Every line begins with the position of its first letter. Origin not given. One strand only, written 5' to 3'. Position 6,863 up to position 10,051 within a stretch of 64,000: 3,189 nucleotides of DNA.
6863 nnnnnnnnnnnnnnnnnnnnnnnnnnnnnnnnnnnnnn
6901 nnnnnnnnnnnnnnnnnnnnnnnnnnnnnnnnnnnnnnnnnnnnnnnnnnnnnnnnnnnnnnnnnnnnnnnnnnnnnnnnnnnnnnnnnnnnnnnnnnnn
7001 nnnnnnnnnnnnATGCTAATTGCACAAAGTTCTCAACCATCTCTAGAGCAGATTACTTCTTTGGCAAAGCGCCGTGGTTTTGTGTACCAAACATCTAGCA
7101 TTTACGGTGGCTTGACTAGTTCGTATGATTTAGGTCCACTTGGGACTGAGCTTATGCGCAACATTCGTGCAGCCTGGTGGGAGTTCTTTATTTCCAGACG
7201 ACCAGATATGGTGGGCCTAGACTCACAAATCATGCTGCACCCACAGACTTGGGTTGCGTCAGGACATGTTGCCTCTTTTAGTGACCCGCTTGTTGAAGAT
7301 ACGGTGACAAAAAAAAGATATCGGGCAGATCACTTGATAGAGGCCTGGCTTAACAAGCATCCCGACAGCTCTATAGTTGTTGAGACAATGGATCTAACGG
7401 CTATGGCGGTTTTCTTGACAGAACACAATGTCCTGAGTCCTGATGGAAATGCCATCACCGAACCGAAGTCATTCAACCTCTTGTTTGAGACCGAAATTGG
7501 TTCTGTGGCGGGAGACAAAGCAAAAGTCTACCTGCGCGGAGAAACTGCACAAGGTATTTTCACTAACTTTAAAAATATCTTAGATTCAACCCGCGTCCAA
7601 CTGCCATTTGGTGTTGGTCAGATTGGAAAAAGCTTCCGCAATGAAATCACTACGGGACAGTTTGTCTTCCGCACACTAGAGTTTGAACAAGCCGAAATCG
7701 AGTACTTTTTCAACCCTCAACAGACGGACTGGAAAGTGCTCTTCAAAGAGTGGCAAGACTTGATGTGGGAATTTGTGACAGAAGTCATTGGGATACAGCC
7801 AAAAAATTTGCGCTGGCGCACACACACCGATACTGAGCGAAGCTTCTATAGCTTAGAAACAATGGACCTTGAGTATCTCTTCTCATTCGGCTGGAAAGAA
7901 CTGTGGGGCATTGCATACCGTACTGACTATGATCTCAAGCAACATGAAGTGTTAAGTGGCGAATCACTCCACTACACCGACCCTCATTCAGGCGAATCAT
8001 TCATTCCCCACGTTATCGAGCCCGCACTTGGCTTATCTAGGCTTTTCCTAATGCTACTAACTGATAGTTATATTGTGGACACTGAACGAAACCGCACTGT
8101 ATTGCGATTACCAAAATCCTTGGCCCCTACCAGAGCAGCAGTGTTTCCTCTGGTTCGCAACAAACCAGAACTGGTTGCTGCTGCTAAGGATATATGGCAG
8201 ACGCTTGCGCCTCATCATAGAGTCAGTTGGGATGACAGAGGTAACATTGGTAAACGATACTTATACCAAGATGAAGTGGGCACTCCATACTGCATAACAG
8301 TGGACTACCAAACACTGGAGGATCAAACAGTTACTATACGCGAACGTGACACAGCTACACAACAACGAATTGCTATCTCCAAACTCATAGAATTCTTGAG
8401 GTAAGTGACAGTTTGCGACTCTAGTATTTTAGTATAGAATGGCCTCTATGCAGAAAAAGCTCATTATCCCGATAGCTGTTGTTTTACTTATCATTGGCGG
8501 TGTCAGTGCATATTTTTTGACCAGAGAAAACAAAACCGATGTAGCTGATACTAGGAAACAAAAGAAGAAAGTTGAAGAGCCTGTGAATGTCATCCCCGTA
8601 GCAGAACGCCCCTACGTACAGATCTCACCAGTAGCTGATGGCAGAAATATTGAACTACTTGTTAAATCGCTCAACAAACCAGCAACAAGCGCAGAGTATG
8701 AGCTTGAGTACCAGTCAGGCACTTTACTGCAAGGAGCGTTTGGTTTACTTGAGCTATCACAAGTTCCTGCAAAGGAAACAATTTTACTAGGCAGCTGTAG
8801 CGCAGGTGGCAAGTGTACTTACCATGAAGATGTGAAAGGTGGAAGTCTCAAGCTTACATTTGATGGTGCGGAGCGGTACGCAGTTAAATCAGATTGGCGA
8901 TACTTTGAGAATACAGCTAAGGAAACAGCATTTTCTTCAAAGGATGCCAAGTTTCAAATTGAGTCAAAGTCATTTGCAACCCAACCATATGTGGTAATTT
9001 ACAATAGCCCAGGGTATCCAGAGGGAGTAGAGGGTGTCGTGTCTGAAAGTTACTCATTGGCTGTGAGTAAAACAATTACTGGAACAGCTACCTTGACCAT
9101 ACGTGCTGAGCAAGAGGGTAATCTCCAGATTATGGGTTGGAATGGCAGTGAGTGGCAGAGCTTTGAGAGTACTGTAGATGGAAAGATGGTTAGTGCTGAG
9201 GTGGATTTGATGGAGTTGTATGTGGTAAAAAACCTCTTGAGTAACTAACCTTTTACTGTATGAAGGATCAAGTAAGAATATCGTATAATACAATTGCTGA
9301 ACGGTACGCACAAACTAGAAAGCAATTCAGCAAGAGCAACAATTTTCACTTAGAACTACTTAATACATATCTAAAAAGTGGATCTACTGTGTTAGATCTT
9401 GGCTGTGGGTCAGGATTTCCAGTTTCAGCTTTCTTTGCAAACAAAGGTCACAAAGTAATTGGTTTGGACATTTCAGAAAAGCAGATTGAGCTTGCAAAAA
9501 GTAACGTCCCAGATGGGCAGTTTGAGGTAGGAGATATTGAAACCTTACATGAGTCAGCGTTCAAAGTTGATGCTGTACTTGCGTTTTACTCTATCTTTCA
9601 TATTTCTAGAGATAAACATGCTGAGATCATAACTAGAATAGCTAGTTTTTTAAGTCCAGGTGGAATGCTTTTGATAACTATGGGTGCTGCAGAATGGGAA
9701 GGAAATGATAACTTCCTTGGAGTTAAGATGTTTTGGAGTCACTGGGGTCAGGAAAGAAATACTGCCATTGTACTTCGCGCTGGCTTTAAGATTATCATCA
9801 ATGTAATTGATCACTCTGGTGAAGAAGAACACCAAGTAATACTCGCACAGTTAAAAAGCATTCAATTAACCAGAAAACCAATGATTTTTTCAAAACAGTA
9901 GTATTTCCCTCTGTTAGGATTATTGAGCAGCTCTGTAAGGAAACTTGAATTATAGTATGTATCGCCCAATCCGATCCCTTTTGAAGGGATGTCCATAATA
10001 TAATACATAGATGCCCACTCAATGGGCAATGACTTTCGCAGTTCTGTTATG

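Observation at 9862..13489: Reverse-strand three-gene module: a PNP/MTAN-like fusion protein plus two SAM-methyltransferases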

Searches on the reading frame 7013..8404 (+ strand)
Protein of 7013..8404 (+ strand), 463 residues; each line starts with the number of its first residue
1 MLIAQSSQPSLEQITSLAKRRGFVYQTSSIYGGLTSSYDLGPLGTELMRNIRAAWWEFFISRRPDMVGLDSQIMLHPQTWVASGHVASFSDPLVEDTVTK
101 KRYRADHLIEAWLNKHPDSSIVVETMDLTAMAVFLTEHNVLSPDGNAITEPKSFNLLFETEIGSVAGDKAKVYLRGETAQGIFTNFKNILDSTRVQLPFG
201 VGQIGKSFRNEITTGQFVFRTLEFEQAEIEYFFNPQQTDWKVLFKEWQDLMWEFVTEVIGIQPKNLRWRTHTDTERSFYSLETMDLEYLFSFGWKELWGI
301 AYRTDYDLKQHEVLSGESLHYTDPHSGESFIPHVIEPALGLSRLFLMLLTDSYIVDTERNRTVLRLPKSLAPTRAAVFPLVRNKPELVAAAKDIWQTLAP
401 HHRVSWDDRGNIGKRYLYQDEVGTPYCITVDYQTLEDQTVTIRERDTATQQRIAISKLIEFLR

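Call 70: find_homologous_proteins(query=window:7013-8404:+, max_evalue=1e-100)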
Query window:7013-8404:+ (463 aa): 7916 proteins with E <= 1e-100 among 8000 candidates; the best 120 are listed.
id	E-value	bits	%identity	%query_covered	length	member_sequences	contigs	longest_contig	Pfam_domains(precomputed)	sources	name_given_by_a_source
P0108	0.0e+0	1063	100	100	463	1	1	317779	PF03129.26,PF00587.31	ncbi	-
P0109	1.0e-261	886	82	100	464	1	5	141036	PF03129.26,PF00587.31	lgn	-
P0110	9.5e-249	844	77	99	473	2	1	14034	PF03129.26,PF00587.31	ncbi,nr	ncbi:glycine--tRNA ligase [Candidatus Woesebacteria bacterium]|nr:glycine--tRNA ligase [Candidatus W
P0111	2.0e-235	800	75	99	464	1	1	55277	PF03129.26,PF00587.31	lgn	-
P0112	2.1e-231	786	72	99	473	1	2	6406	PF03129.26,PF00587.31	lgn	-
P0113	2.6e-231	786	72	99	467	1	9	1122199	PF03129.26,PF00587.31,PF28494.1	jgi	jgi:glycyl-tRNA synthetase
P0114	1.1e-229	781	73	98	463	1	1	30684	PF03129.26,PF00587.31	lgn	-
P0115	1.6e-229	780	73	98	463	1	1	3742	PF03129.26,PF00587.31,PF28494.1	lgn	-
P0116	3.5e-229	779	72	99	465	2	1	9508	PF03129.26,PF00587.31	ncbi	-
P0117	1.5e-228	777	72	98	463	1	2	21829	PF03129.26,PF00587.31,PF28494.1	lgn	-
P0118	2.1e-227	773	71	99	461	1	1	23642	PF03129.26,PF00587.31,PF28494.1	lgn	-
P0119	3.3e-227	773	71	99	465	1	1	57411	PF03129.26,PF00587.31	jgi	jgi:glycyl-tRNA synthetase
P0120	5.6e-227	772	73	98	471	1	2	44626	PF03129.26,PF00587.31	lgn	-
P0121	7.2e-227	771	69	100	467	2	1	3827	PF03129.26,PF00587.31,PF28494.1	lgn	-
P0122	9.7e-227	771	71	98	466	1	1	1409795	PF03129.26,PF00587.31,PF28494.1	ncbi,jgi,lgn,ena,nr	ncbi:MAG TPA: glycine--tRNA ligase [Vitreimonas sp.]|nr:glycine--tRNA ligase [Vitreimonas sp.]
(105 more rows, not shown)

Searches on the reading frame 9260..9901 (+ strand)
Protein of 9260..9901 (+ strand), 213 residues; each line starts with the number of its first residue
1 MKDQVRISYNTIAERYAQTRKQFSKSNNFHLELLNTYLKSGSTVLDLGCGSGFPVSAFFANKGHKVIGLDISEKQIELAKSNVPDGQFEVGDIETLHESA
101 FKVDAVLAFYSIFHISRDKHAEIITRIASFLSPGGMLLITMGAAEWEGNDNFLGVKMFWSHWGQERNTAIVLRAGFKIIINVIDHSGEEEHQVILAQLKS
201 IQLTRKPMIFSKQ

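Call 3: search_protein_families(library=pfam, proteins=[window:9260-9901:+], max_evalue=1)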
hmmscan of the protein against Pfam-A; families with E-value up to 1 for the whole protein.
window:9260-9901:+ (213 aa): 25 families
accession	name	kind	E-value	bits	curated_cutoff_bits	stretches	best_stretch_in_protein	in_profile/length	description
PF13649.12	Methyltransf_25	-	4.1e-18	66.3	27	1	44-135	1-97/97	Methyltransferase domain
PF13847.12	Methyltransf_31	-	6.6e-16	58.7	27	1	39-147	2-123/145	Methyltransferase domain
PF08241.18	Methyltransf_11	-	1.2e-15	58.3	21.2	1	45-139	1-95/95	Methyltransferase domain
PF13489.12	Methyltransf_23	-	2e-14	54.1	27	1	32-154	15-124/164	Methyltransferase domain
PF08242.18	Methyltransf_12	-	7.9e-12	46.2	30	1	45-137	1-98/98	Methyltransferase domain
PF02353.26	CMAS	-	8.7e-10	38.8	27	1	29-141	51-166/273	Mycolic acid cyclopropane synthetase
PF06325.19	PrmA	-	4.2e-07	30.2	22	1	31-108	152-232/296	Ribosomal protein L11 methyltransferase (PrmA)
PF05175.20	MTS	-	3.9e-06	27.1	23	1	32-139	25-138/170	Methyltransferase small domain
PF05724.17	TPMT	-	1.6e-05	25.1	26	1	37-140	34-155/218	Thiopurine S-methyltransferase (TPMT)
PF01135.25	PCMT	-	2.4e-05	24.7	20.3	1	29-142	64-174/210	Protein-L-isoaspartate(D-aspartate) O-methyltransferase (PCMT)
PF03291.22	mRNA_G-N7_MeTrfase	-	6.4e-05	22.6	26.6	1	24-82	38-103/315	mRNA (guanine-N(7))-methyltransferase domain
PF03848.20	TehB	-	0.00087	19.2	20.4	1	40-140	30-133/193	Tellurite resistance protein TehB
PF07021.18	MetW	-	0.001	19.2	21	1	32-77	5-50/193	Methionine biosynthesis protein MetW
PF01728.25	FtsJ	-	0.0011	19.3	24.1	1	34-107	13-96/181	FtsJ-like methyltransferase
PF01209.24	Ubie_methyltran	-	0.0011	18.8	20.1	1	38-104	45-111/233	ubiE/COQ5 methyltransferase family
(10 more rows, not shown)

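Call 41: search_protein_families(library=ncbifam, proteins=[window:9260-9901:+], max_evalue=0.001)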
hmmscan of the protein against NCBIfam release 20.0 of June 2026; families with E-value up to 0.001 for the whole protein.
window:9260-9901:+ (213 aa): 48 families (the best 25 are shown)
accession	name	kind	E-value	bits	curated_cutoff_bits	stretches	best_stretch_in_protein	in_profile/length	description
TIGR02021.1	BchM-ChlM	equivalog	1.3e-15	57.4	158.9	1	28-130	42-146/218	magnesium protoporphyrin IX methyltransferase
NF043040.1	corrin_prot_MT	hypoth_equivalog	6.6e-13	48.6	180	1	25-140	26-148/216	corrinoid protein-associated methyltransferase CpaM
TIGR01983.1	UbiG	equivalog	3.1e-12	46.3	102.95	1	5-140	28-152/228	bifunctional 2-polyprenyl-6-hydroxyphenol methylase/3-demethylubiquinol 3-O-methyltransferase UbiG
NF045667.1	MTase_DVU1556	equivalog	5.4e-12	45.6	155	1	38-140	20-120/213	DVU_1556 family methyltransferase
TIGR02072.1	BioC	equivalog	5.6e-11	42.7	184.95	1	31-141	24-134/244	malonyl-ACP O-methyltransferase BioC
NF008823.0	PRK11873.1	subfamily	1.5e-10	41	263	1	37-139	74-181/272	arsenite methyltransferase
NF002463.0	PRK01683.1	equivalog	3.9e-10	39.8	297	1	37-142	28-131/258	trans-aconitate 2-methyltransferase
NF041820.1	daptide_MTase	equivalog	8.3e-10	38.5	175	1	16-144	11-147/243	daptide-type RiPP biosynthesis methyltransferase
NF047649.1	MTase_UXPK_star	exception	2.3e-09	36.7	460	1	37-139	74-181/283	methyltransferase/UXPK-star double selenoprotein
NF008686.0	PRK11705.1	equivalog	1e-08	34.7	400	1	31-145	158-272/383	cyclopropane fatty acyl phospholipid synthase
NF007610.0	PRK10258.1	equivalog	2.1e-08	33.8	342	1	7-137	11-136/251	malonyl-ACP O-methyltransferase BioC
NF011529.0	PRK14968.1-3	equivalog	4.3e-08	32.8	162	1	33-85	25-78/198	putative methyltransferase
NF041536.1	ArsM_DUF2284_UU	exception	9e-08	30.9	575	1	38-140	74-181/459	arsenite methyltransferase/DUF2284 domain selenoprotein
NF008992.0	PRK12335.1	equivalog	1e-07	31.4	303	1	15-141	93-225/289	SAM-dependent methyltransferase TehB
NF041537.1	ArsM_AhpD_UU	exception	1.7e-07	30.4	510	1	38-140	74-181/345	arsenite methyltransferase/AhpD domain selenoprotein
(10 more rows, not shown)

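Call 51: search_protein_families(library=padloc, proteins=[window:9260-9901:+], max_evalue=0.01)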
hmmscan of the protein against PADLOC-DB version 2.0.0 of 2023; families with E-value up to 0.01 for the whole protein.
window:9260-9901:+ (213 aa): 2 families
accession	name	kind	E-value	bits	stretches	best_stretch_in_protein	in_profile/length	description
PDLC04134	mad2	-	3.5e-19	67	1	31-150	284-405/492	mads_2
PDLC03353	MTase_II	-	0.0006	17.4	1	32-83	200-250/260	Type II methyltransferase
